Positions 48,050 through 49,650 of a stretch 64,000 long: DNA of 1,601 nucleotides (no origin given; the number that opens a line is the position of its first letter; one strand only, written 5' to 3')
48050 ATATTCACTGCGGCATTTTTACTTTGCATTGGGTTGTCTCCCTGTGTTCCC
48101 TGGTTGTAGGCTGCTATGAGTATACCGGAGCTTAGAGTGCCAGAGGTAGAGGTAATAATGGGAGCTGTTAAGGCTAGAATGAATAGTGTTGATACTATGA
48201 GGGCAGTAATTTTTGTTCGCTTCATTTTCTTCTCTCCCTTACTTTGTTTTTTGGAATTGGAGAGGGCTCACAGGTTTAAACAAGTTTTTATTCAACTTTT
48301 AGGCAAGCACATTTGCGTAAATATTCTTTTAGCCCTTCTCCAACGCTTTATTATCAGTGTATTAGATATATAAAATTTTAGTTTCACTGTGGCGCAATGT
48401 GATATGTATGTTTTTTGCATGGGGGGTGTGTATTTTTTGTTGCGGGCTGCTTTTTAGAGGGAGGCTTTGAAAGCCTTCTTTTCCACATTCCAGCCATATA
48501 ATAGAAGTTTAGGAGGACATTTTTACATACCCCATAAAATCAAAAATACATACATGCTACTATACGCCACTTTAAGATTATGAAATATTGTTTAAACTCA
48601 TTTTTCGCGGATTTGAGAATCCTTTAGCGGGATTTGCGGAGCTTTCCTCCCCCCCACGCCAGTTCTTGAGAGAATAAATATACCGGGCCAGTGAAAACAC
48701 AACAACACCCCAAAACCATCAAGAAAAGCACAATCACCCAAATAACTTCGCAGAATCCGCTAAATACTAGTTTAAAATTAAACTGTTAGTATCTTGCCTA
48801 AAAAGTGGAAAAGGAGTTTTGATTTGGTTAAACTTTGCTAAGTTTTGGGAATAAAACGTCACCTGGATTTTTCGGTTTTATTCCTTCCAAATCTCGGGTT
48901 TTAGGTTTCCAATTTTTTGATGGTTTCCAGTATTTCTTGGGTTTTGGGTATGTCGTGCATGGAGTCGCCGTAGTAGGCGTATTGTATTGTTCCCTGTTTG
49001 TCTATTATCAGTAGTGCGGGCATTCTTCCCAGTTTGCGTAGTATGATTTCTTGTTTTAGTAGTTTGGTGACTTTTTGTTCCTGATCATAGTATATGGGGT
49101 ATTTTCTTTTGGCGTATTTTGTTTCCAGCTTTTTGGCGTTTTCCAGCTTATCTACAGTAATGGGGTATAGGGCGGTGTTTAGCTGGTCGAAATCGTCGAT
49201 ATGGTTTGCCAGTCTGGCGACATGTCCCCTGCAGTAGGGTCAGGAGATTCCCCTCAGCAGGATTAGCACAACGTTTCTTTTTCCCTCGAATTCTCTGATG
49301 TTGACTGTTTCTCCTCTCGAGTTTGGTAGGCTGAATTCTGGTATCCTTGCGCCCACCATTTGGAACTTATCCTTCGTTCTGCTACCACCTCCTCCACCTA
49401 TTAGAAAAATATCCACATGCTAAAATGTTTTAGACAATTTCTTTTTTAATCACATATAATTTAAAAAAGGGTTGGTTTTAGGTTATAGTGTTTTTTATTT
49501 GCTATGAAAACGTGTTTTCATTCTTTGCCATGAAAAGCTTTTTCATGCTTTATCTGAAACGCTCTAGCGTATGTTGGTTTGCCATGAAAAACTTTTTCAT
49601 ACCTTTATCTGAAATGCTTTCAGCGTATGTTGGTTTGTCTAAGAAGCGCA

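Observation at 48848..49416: Hidden redoxin gene with TGA exactly at the CxxC cysteine, plus a 3'-UTR hairpin: candidate archaeal selenoprotein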

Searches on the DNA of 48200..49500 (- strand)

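Call 7: search_rna_families(source=window, start=48200, end=49500, threshold=evalue, max_evalue=10)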
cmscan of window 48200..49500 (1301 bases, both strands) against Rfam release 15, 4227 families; matches with E-value up to 10: 2.
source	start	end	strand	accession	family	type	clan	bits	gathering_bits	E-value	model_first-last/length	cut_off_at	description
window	48867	49025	+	RF01438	S_pombe_snR35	Gene; snRNA; snoRNA; HACA-box;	CL00028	16.9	35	0.58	1-172/172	no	small nucleolar RNA snR35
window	48257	48343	-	RF01699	Clostridiales-1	Gene; sRNA;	-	13.8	48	5.8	1-166/166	no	Clostridiales-1 RNA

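Call 49: build_rna_model(alignment_id=A3, structure=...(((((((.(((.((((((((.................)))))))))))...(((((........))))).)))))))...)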
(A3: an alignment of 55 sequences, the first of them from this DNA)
Model R1 built from alignment A3 (55 sequences, 83 columns); structure: as given.
model positions 77; base pairs 23; branch points 1; effective number of sequences 7.83; information 0.735 bits per position. Calibrated on 0.2 Mb of random sequence (short: E-values are rough).
structure used (alignment columns):
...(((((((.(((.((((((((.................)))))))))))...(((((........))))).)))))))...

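Call 50: search_with_rna_model(model_id=R1, sources=[window, L082, L083, L084, L086, L087, L088, L066, L067, L068, L069, L070, L071, L072, L073, L074, L075, L076, L077, L078, L079, L080, L081, L063, L064, L022, L024, L031, L032, L048, L058, L059, L015], max_evalue=1, show_alignments=1)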
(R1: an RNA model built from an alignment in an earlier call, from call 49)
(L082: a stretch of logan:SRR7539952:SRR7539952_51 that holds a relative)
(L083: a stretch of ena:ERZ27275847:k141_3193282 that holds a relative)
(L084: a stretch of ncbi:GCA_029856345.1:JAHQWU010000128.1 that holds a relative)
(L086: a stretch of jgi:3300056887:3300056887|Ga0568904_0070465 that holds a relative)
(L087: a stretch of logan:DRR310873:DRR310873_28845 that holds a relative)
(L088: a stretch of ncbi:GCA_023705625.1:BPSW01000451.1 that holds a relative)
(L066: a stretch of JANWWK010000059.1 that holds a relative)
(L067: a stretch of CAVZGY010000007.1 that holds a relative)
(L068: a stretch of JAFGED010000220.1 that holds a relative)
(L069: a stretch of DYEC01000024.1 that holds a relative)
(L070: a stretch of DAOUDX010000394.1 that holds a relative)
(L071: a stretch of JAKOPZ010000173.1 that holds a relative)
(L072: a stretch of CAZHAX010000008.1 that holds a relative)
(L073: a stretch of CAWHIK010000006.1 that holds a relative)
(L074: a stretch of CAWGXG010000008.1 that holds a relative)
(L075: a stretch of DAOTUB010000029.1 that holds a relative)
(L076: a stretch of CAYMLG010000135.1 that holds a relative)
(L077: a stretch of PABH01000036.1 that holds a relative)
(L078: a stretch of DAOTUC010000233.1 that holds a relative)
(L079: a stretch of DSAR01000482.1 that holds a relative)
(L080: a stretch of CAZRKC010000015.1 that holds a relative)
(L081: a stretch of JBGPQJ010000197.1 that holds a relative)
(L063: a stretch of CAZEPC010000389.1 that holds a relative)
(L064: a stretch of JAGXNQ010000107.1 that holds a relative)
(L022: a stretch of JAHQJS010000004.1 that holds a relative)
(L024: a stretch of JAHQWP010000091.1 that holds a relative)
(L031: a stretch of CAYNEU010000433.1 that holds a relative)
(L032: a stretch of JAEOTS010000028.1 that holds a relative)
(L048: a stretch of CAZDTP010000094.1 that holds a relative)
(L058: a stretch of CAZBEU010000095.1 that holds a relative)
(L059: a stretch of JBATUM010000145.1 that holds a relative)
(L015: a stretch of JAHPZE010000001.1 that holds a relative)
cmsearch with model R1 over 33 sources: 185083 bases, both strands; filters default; matches with E-value up to 1: 13.
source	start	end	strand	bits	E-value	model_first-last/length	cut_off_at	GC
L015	2458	2531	+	90.8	4.1e-17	1-77/77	no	0.24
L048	2458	2534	+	86.6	3.7e-16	1-77/77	no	0.22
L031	2007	2080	+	82.4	3.1e-15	1-77/77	no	0.27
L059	2458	2534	+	81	6.5e-15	1-77/77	no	0.29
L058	835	912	+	75.4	1.2e-13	1-77/77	no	0.26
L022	2455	2534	+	70.4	1.6e-12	1-77/77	no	0.34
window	48818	48896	-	68.8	3.6e-12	1-77/77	no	0.34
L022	1790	1868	+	68.4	4.5e-12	1-77/77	no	0.38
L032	2457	2533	+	65.4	2.1e-11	1-77/77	no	0.25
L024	2030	2106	+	64.3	3.7e-11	1-77/77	no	0.26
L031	2007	2080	-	20.7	0.24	1-77/77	no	0.27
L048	2471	2503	-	19.6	0.44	14-46/77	no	0.15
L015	2458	2531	-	18.5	0.74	1-77/77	no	0.24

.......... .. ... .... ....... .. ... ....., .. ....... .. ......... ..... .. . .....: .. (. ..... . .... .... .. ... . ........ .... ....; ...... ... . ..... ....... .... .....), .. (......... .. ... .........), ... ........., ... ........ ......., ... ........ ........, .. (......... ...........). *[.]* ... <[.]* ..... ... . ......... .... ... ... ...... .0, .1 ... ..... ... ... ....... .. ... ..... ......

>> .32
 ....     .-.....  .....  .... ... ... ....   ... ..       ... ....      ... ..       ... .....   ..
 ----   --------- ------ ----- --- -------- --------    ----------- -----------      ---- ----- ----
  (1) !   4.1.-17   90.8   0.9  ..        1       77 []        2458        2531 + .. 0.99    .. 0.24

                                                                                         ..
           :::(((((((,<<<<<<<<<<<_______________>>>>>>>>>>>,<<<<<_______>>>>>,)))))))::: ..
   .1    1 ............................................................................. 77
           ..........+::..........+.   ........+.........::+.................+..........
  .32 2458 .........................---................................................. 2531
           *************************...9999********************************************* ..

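Call 64: search_with_rna_model(model_id=R1, sources=[L089, L090], max_evalue=10, filters=off)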
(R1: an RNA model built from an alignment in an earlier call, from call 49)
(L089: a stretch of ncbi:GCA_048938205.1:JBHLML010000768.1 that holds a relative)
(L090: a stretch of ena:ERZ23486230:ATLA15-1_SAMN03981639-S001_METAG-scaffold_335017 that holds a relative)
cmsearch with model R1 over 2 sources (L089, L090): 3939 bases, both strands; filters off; matches with E-value up to 10: 11.
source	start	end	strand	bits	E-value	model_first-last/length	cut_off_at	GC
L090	587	665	+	69.3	6.1e-14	1-77/77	no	0.35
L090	1163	1233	+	10.9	0.84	1-77/77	no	0.28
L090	587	665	-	10.4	1.1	1-77/77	no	0.35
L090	14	36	+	8.9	2.3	1-77/77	no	0.22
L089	1167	1220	+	8.9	2.4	1-77/77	no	0.24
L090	14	36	-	8.1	3.5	1-77/77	no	0.22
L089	609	629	+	7.9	3.9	1-77/77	no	0.1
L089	1757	1811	+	7.3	5.4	1-77/77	no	0.55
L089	1166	1189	-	7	6.3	1-77/77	no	0.25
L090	710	742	+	6.3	9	1-77/77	no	0.21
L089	978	1026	+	6.3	9.1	1-77/77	no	0.24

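Call 69: search_with_rna_model(model_id=R1, sources=[L091, L092, L093, L094, L095, L096, L097, L098, L099, L100, L101, L102, L103, L104, L105, L106, L107, L108, L109, L110, L111, L112, L113, L114, L115, L116, L117, L118, L119, L120, L121, L122, L123, L124, L125, L126, L127, L128, L129, L130, L131, L132, L133, L134, L135, L136, L137, L138, L139, L140, L141, L142, L143, L144, L145, L146, L147, L148, L149, L150, L151, L152, L153, L154, L155, L156, L157, L158, L159, L160, L161, L162, L163, L164, L165, L166, L167, L168, L169, L170], max_evalue=0.001)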
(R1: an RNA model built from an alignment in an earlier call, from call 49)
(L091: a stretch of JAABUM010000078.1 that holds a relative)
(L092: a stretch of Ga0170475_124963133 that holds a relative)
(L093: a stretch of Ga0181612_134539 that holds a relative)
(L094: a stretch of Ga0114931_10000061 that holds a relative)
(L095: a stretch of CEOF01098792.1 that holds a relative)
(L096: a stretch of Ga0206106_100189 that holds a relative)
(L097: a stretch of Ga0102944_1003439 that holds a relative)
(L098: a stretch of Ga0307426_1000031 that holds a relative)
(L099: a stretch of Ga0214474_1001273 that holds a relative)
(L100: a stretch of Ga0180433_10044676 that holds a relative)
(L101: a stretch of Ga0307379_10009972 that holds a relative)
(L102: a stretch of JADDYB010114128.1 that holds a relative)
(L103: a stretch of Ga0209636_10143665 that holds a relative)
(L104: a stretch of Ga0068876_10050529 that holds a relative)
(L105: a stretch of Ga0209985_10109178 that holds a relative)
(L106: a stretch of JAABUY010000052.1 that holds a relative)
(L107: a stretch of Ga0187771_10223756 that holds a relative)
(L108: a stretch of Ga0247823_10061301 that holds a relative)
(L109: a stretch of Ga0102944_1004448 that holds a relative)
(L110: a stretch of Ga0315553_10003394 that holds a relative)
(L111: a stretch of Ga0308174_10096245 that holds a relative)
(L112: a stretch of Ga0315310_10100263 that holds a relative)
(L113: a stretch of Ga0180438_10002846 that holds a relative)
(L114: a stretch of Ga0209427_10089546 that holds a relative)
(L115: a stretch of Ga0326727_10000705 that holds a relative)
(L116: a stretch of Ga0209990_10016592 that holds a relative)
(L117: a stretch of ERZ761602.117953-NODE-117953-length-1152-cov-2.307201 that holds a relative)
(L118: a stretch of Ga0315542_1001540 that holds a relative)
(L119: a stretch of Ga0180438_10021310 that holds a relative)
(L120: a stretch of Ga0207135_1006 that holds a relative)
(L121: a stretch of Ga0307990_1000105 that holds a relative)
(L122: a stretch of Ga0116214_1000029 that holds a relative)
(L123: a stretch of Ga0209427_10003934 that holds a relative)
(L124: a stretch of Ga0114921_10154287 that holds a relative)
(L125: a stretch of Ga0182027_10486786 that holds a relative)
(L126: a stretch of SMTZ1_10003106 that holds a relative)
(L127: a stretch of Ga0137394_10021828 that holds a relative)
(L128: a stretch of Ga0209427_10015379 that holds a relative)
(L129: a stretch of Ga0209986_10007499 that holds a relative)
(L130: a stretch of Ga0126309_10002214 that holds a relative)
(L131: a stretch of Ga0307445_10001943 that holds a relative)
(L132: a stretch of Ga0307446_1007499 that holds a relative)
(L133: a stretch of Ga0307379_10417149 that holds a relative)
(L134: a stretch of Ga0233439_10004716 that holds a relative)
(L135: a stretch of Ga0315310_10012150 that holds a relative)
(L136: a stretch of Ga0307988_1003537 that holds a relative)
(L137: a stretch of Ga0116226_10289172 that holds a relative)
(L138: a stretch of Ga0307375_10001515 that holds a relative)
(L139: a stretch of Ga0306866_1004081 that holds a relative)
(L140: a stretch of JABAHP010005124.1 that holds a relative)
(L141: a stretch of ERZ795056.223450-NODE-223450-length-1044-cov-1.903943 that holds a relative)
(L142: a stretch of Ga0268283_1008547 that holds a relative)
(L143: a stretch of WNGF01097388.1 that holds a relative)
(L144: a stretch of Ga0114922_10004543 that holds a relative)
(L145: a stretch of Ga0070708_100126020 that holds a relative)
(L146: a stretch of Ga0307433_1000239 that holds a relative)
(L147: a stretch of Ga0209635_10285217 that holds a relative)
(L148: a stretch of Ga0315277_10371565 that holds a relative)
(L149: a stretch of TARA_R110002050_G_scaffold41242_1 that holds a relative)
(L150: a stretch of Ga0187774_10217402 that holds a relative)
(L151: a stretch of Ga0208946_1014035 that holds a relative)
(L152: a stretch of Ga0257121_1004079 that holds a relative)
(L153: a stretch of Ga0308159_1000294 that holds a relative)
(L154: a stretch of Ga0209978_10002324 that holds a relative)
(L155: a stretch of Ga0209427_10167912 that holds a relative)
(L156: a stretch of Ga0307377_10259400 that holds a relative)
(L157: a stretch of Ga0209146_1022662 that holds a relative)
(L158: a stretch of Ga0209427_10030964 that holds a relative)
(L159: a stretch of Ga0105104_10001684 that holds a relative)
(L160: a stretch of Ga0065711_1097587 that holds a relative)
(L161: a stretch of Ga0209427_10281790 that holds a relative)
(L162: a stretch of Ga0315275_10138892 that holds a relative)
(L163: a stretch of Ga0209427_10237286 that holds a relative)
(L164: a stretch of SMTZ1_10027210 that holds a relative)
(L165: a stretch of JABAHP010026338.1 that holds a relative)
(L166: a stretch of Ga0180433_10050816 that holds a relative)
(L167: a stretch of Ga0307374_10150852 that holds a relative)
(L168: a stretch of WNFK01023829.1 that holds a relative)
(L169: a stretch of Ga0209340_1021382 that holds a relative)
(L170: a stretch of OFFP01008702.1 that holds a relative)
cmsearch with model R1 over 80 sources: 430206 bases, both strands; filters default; matches with E-value up to 0.001: 36.
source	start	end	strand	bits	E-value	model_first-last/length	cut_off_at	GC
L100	1185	1261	+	93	3.1e-17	1-77/77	no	0.29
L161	256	330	+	89.6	1.7e-16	1-77/77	no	0.21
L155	432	509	-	88.6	2.9e-16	1-77/77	no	0.26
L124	281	357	+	88.2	3.7e-16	1-77/77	no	0.19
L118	3971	4047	-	88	4.1e-16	1-77/77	no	0.25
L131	9256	9332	-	88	4.1e-16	1-77/77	no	0.25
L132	2192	2268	+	88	4.1e-16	1-77/77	no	0.25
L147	1219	1292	-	87.3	5.9e-16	1-77/77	no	0.24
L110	2704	2780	+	86.6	8.6e-16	1-77/77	no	0.22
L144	5877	5950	+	86.2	1e-15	1-77/77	no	0.26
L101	9034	9110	+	85.9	1.2e-15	1-77/77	no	0.23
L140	5265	5338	+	85.7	1.3e-15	1-77/77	no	0.28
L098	2894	2967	+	85.1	1.8e-15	1-77/77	no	0.26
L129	8220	8296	+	84.8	2.1e-15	1-77/77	no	0.25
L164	4339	4412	-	84.8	2.1e-15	1-77/77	no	0.24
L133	1044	1120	-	82.7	6.4e-15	1-77/77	no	0.25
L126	330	406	+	82.3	7.7e-15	1-77/77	no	0.21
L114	1837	1913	+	80.9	1.6e-14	1-77/77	no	0.29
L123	651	728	+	79.3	3.7e-14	1-77/77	no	0.31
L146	6434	6512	+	77.3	1e-13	1-77/77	no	0.28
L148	1070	1147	+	77.3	1e-13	1-77/77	no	0.29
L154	2631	2709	+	76.8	1.3e-13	1-77/77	no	0.34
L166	3007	3083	+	76.4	1.7e-13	1-77/77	no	0.29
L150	11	87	-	75.7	2.3e-13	1-77/77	no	0.34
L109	7322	7397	+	75.7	2.4e-13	1-77/77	no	0.25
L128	2245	2321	-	75.5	2.6e-13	1-77/77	no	0.34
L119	4645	4720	-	73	9.5e-13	1-77/77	no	0.28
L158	2308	2387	-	70.4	3.7e-12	1-77/77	no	0.34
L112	354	432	+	69.5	5.9e-12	1-77/77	no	0.42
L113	8596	8674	+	68.8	8.3e-12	1-77/77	no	0.34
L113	9262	9341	+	67.1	2e-11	1-77/77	no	0.35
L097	8013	8084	+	65.3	5.2e-11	1-77/77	no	0.32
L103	396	475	-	65.3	5.3e-11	1-77/77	no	0.35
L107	883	960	-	63.3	1.5e-10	1-77/77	no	0.38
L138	1141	1219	+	62.9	1.8e-10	1-77/77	no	0.32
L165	2358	2432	-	58.7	1.6e-09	1-77/77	no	0.32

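Call 77: search_with_rna_model(model_id=R1, sources=[window, L090, L100, L161, L155, L124, L118, L147, L110, L144, L101, L140, L098, L129, L164, L133, L126, L114, L123, L146, L148, L154, L166, L150, L109, L128, L119, L158, L112, L113, L097, L103, L107, L138, L165, L022], max_evalue=0.00001, make_alignment=true)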
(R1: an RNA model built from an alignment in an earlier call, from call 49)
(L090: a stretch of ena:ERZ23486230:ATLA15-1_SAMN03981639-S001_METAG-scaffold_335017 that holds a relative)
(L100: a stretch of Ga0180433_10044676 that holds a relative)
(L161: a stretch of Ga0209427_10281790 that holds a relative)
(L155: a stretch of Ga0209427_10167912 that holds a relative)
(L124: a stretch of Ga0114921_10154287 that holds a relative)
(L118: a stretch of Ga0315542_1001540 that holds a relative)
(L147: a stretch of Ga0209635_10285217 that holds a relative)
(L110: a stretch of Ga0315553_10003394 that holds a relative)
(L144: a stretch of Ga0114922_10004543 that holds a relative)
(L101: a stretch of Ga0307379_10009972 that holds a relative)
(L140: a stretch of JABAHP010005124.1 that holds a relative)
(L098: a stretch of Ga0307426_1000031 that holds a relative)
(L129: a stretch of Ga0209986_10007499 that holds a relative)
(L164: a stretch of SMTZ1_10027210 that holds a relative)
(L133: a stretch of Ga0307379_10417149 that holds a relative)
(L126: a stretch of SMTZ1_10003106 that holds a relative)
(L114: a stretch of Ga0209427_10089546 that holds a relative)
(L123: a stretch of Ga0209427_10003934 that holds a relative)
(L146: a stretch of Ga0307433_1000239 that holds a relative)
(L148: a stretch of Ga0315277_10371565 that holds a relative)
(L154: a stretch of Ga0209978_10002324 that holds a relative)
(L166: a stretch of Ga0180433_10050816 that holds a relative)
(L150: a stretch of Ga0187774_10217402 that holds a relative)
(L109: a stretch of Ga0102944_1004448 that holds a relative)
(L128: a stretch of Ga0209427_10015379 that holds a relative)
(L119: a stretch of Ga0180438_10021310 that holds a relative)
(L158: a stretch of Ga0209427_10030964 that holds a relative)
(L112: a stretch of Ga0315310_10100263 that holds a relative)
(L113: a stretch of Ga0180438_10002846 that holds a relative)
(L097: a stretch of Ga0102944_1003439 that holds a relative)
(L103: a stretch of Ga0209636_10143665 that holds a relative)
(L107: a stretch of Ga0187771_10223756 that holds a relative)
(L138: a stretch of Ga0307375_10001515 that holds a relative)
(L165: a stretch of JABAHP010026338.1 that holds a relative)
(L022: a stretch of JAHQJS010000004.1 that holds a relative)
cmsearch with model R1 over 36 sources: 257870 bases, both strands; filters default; matches with E-value up to 0.00001: 38.
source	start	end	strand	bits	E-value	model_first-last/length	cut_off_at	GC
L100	1185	1261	+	93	1.8e-17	1-77/77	no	0.29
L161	256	330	+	89.6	1e-16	1-77/77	no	0.21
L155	432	509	-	88.6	1.7e-16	1-77/77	no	0.26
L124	281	357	+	88.2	2.2e-16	1-77/77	no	0.19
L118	3971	4047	-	88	2.4e-16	1-77/77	no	0.25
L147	1219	1292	-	87.3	3.5e-16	1-77/77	no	0.24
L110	2704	2780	+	86.6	5.1e-16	1-77/77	no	0.22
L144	5877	5950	+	86.2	6.2e-16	1-77/77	no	0.26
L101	9034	9110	+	85.9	7.1e-16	1-77/77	no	0.23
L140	5265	5338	+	85.7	7.8e-16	1-77/77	no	0.28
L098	2894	2967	+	85.1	1.1e-15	1-77/77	no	0.26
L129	8220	8296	+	84.8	1.3e-15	1-77/77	no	0.25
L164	4339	4412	-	84.8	1.3e-15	1-77/77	no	0.24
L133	1044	1120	-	82.7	3.8e-15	1-77/77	no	0.25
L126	330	406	+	82.3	4.6e-15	1-77/77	no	0.21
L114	1837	1913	+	80.9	9.5e-15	1-77/77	no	0.29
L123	651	728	+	79.3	2.2e-14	1-77/77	no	0.31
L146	6434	6512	+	77.3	6.2e-14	1-77/77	no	0.28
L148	1070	1147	+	77.3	6.2e-14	1-77/77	no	0.29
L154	2631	2709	+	76.8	8e-14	1-77/77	no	0.34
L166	3007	3083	+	76.4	1e-13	1-77/77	no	0.29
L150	11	87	-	75.7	1.4e-13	1-77/77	no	0.34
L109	7322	7397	+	75.7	1.4e-13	1-77/77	no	0.25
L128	2245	2321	-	75.5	1.5e-13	1-77/77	no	0.34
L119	4645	4720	-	73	5.7e-13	1-77/77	no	0.28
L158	2308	2387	-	70.4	2.2e-12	1-77/77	no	0.34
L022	2455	2534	+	70.4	2.2e-12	1-77/77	no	0.34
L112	354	432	+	69.5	3.5e-12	1-77/77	no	0.42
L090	587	665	+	69.3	4e-12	1-77/77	no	0.35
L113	8596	8674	+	68.8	5e-12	1-77/77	no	0.34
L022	1790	1868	+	68.4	6.3e-12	1-77/77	no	0.38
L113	9262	9341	+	67.1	1.2e-11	1-77/77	no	0.35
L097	8013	8084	+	65.3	3.1e-11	1-77/77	no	0.32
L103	396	475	-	65.3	3.2e-11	1-77/77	no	0.35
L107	883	960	-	63.3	9e-11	1-77/77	no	0.38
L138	1141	1219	+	62.9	1.1e-10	1-77/77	no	0.32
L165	2358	2432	-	58.7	9.5e-10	1-77/77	no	0.32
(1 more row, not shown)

Alignment A4: 38 matches aligned to the model, 86 columns, each read 5' to 3' on its own strand. Consensus structure (alignment columns), stored with it:
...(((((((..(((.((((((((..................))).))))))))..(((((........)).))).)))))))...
